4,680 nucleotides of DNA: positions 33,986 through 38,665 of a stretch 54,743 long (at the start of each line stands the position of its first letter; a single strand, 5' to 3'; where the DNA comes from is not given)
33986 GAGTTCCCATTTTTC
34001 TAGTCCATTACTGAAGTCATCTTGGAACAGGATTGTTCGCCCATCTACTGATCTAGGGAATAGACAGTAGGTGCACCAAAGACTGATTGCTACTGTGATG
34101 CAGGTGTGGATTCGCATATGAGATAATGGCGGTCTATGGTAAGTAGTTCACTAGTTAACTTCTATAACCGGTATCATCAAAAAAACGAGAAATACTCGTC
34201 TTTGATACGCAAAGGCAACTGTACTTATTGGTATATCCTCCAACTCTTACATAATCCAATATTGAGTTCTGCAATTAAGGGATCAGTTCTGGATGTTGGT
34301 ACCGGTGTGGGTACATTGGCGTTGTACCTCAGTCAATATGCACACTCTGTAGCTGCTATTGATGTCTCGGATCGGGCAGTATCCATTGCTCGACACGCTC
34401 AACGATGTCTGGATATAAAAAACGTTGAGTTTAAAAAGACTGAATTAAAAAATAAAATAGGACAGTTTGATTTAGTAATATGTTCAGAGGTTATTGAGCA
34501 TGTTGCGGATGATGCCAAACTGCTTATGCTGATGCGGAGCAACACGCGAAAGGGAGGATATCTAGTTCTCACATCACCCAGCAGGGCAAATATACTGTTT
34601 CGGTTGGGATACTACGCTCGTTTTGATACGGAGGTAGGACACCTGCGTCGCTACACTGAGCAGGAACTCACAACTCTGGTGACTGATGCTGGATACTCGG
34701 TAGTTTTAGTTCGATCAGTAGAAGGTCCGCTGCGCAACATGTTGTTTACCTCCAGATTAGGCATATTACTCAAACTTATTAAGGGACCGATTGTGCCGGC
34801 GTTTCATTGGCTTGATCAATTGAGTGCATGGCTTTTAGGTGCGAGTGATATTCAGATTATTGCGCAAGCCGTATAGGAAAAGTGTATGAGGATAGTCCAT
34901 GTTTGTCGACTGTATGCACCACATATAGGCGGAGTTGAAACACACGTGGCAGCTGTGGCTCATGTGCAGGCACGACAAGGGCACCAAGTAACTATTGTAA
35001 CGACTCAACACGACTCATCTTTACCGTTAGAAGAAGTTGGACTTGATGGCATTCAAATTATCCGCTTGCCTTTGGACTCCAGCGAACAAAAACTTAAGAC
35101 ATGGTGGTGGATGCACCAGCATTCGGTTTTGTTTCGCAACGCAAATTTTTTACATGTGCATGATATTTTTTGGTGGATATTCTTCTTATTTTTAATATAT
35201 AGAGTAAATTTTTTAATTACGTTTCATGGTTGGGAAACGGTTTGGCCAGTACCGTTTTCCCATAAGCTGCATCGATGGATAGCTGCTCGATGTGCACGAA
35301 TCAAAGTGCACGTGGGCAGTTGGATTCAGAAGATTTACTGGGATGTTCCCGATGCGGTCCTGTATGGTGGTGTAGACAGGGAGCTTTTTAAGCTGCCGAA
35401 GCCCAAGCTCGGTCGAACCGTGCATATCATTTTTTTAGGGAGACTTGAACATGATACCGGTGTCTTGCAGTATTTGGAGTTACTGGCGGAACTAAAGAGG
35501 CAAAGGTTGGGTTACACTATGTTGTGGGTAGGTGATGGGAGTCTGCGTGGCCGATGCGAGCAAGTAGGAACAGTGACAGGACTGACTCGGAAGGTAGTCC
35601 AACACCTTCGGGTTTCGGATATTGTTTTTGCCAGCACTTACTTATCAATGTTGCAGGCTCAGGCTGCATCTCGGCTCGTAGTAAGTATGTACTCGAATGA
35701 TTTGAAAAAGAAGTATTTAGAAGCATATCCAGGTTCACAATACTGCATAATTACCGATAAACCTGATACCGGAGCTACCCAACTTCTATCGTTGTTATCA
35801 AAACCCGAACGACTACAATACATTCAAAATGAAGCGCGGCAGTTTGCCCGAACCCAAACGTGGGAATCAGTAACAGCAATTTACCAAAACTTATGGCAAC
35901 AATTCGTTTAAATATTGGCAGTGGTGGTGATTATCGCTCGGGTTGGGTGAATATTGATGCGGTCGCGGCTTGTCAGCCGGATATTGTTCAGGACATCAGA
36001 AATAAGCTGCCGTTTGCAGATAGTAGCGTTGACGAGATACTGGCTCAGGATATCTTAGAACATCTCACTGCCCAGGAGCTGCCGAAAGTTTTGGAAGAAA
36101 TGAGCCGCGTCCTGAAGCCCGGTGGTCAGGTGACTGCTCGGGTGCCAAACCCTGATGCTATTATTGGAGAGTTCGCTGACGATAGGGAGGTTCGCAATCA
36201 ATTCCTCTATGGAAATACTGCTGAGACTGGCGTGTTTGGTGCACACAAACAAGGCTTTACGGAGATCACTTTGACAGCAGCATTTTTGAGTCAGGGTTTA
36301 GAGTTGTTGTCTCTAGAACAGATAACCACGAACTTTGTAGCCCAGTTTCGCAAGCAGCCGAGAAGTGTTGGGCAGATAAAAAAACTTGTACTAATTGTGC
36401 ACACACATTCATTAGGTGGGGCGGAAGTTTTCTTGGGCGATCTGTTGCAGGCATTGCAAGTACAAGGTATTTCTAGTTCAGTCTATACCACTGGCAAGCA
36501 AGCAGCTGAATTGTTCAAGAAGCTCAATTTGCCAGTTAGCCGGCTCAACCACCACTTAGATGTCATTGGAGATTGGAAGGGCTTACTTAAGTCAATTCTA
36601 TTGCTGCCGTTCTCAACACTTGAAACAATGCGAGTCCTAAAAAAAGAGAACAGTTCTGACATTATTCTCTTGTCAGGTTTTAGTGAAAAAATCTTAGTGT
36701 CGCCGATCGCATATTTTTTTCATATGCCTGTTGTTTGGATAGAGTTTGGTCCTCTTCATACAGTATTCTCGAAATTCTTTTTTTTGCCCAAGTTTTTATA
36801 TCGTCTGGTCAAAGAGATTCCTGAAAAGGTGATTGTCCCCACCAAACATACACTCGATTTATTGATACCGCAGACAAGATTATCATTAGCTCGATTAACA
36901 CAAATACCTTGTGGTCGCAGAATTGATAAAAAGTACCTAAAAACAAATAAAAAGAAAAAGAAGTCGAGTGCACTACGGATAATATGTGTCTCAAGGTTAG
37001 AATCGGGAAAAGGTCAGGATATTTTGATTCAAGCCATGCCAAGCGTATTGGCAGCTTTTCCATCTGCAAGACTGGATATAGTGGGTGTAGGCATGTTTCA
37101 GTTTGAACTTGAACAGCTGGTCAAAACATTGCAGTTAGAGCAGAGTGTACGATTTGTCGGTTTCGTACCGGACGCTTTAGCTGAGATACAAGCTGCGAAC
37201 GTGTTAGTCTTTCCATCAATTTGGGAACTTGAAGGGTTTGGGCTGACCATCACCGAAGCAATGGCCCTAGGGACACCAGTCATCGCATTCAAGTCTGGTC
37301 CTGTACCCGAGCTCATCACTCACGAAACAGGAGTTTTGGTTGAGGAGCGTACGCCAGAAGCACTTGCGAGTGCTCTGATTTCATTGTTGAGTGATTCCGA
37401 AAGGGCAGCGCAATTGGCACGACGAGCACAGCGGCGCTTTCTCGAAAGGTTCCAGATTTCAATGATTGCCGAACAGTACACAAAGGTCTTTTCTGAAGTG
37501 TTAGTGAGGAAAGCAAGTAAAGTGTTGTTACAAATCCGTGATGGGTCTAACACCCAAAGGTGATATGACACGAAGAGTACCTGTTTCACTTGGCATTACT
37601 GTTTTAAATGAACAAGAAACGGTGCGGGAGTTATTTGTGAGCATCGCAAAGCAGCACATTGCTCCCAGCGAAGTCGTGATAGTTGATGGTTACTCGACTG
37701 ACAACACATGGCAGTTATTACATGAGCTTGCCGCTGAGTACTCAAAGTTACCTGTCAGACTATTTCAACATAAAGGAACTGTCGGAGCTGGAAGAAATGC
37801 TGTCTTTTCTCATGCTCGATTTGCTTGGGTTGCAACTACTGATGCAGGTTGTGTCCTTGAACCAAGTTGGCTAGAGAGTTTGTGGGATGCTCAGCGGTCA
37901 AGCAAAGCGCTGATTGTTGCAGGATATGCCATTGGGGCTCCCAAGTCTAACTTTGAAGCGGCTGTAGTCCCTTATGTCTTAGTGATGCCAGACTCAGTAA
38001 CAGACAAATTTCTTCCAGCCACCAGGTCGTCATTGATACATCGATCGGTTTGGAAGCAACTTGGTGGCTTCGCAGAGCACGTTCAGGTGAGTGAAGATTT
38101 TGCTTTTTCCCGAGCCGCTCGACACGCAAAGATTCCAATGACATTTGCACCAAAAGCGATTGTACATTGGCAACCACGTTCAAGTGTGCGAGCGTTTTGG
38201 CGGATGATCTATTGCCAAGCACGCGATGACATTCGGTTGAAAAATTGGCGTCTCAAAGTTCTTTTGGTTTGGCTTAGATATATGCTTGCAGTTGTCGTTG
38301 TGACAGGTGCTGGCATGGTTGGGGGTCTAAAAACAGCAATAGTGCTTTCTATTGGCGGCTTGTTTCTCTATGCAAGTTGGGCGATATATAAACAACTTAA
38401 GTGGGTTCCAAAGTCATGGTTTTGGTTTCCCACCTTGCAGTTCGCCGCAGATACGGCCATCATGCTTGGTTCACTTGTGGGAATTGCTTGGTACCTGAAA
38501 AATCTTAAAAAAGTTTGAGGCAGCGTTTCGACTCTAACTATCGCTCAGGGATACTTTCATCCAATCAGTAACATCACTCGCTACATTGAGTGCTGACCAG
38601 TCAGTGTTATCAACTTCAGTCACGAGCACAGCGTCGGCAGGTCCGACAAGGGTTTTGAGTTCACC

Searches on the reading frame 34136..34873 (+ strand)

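Call 21: search_protein_families(library=pfam, proteins=[window:34136-34873:+], max_evalue=0.001)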
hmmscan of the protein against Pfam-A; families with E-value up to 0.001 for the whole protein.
window:34136-34873:+ (246 aa): 14 families
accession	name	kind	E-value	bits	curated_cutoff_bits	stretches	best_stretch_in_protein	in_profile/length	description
PF13489.12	Methyltransf_23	-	1.4e-22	80.6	27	1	48-190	23-162/164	Methyltransferase domain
PF13847.12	Methyltransf_31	-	1.1e-17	64.5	27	1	50-151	6-115/145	Methyltransferase domain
PF08241.18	Methyltransf_11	-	2.5e-14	54.1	21.2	1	52-145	1-95/95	Methyltransferase domain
PF13649.12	Methyltransf_25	-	9.5e-13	49.1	27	1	51-141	1-97/97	Methyltransferase domain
PF08242.18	Methyltransf_12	-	1e-12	49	30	1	52-143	1-98/98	Methyltransferase domain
PF05175.20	MTS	-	4.9e-08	33.2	23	1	43-116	27-104/170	Methyltransferase small domain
PF05401.17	NodS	-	1.2e-06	29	24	1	47-134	43-130/201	Nodulation protein S (NodS)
PF06325.19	PrmA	-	1.7e-06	28.2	22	1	46-128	163-247/296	Ribosomal protein L11 methyltransferase (PrmA)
PF03848.20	TehB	-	3e-06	27.3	20.4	1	49-174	32-160/193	Tellurite resistance protein TehB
PF01209.24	Ubie_methyltran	-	6.4e-05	22.8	20.1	1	49-153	49-159/233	ubiE/COQ5 methyltransferase family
PF03141.22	Methyltransf_29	-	8.1e-05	21.8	23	1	38-149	108-221/506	Putative S-adenosyl-L-methionine-dependent methyltransferase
PF02353.26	CMAS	-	0.00021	21.2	27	1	50-146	65-165/273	Mycolic acid cyclopropane synthetase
PF02527.21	GidB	-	0.00058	19.7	27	1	43-120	41-125/184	rRNA small subunit methyltransferase G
PF05219.18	DREV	-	0.00089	18.9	26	0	48-145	95-186/265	DREV methyltransferase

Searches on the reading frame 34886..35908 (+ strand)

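Call 83: search_protein_families(library=pfam, proteins=[window:34886-35908:+], max_evalue=0.0001)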
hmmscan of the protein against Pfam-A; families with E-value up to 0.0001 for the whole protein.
window:34886-35908:+ (341 aa): 3 families
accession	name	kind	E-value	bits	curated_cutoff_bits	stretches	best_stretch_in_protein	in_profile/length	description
PF13439.12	Glyco_transf_4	-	3e-14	53.9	28.5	1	14-164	1-167/170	Glycosyltransferase Family 4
PF13579.12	Glyco_trans_4_4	-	2e-11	44.9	29.7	1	15-138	1-126/158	Glycosyl transferase 4-like domain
PF13692.12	Glyco_trans_1_4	-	6.4e-07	30.2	27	0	180-304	3-140/142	Glycosyl transferases group 1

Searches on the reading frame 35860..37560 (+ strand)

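Call 83: search_protein_families(library=pfam, proteins=[window:35860-37560:+], max_evalue=0.0001)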
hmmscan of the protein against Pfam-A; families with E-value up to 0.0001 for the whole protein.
window:35860-37560:+ (567 aa): 8 families
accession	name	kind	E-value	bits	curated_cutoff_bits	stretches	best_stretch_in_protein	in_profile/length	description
PF00534.26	Glycos_transf_1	-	3.5e-39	134.5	26.4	1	363-525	7-171/172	Glycosyl transferases group 1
PF13692.12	Glyco_trans_1_4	-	8.3e-35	120.6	27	1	373-512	3-142/142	Glycosyl transferases group 1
PF08241.18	Methyltransf_11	-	9.5e-10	39.4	21.2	1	42-91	47-93/95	Methyltransferase domain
PF20706.3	GT4-conflict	-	1.1e-09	38.3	26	1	361-536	187-381/385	Family 4 Glycosyltransferase in conflict systems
PF13649.12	Methyltransf_25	-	9.8e-08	33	27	1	43-89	52-97/97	Methyltransferase domain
PF13439.12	Glyco_transf_4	-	5.5e-06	27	28.5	1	186-352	2-165/170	Glycosyltransferase Family 4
PF13847.12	Methyltransf_31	-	6.3e-06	26.4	27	1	43-108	60-125/145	Methyltransferase domain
PF13524.12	Glyco_trans_1_2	-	1.4e-05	25.5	25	1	463-540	66-142/144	Glycosyl transferase-like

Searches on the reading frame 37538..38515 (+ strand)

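Call 83: search_protein_families(library=pfam, proteins=[window:37538-38515:+], max_evalue=0.0001)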
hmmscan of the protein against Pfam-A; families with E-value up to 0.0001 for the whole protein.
window:37538-38515:+ (326 aa): 4 families
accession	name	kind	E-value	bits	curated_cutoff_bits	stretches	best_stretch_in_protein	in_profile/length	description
PF00535.33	Glycos_transf_2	-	1.6e-19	70.9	23.3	1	17-129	1-113/168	Glycosyl transferase family 2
PF13641.12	Glyco_tranf_2_3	-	6.1e-15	56.3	27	1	16-117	3-109/230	Glycosyltransferase like family 2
PF10111.15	Glyco_tranf_2_2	-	9.7e-08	32.3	27.3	0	20-115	4-102/276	Glycosyltransferase like family 2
PF13506.12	Glyco_transf_21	-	4.4e-06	26.7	21.7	1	90-222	26-167/174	Glycosyl transferase family 21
